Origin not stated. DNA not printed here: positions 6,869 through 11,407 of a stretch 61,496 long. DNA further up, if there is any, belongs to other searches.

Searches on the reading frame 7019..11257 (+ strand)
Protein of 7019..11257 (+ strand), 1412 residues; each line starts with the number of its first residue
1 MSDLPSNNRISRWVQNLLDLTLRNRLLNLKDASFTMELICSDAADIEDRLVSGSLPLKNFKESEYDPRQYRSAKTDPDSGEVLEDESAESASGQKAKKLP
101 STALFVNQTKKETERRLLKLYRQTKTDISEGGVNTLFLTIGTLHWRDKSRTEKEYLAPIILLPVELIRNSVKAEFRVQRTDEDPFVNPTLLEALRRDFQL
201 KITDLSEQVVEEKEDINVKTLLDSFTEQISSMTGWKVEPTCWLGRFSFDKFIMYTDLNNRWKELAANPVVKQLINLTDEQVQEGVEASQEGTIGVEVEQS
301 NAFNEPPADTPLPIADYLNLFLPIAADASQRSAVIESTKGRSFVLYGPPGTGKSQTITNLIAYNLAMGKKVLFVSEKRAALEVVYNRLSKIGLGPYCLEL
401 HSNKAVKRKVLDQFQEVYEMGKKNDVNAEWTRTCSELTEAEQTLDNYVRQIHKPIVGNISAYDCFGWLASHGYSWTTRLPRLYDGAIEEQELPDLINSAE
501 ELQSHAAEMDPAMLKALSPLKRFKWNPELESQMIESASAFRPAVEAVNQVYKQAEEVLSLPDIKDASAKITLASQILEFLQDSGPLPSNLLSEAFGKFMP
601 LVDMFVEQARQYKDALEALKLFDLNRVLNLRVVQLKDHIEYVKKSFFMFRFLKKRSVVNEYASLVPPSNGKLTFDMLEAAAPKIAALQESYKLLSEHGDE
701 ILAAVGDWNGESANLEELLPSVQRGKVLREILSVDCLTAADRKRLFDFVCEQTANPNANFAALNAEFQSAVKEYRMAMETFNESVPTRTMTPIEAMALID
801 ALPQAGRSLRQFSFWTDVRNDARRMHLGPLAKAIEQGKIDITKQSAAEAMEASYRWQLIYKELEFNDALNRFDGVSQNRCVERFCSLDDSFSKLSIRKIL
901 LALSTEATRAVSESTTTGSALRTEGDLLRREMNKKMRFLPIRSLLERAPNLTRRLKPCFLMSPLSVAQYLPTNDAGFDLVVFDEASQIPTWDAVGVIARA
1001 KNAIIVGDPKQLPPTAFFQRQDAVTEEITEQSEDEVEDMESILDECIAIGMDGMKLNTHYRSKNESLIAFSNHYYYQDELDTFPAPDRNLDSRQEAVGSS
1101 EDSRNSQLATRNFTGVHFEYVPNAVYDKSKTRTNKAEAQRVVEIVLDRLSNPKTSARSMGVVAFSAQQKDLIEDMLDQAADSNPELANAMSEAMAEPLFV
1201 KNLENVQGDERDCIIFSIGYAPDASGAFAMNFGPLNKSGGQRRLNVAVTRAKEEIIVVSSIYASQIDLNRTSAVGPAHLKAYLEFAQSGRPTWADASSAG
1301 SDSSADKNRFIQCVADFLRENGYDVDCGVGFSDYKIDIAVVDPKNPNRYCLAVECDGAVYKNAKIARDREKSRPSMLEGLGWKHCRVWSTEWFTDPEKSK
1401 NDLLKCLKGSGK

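Call 7: search_protein_families(library=ncbifam, proteins=[window:7019-11257:+])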
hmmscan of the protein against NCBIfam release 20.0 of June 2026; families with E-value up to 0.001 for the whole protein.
window:7019-11257:+ (1412 aa): 6 families
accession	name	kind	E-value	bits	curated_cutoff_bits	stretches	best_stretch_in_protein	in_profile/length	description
NF058533.1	antiphage_ProA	equivalog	0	1332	1500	1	6-1405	356-1701/1903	anti-phage protein ProA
NF042953.1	Hhe_antiphage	equivalog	8.5e-229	762.8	2000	2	743-1407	1055-1680/1797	DUF4011 domain-containing anti-phage protein Hhe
TIGR00376.1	TIGR00376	hypoth_equivalog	1.1e-26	93.5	348.9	2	973-1261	362-611/639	IGHMBP2 family helicase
NF040671.1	PLuB_AAA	exception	3.3e-25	87.7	999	1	973-1260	959-1231/1256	PLuB system helicase-like protein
TIGR01448.2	helicase_RecD2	equivalog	1.4e-08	33.4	500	1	324-373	315-364/713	SF1B family DNA helicase RecD2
TIGR01447.1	recD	equivalog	1.5e-05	23.7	310.15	0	315-363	138-186/597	exodeoxyribonuclease V subunit alpha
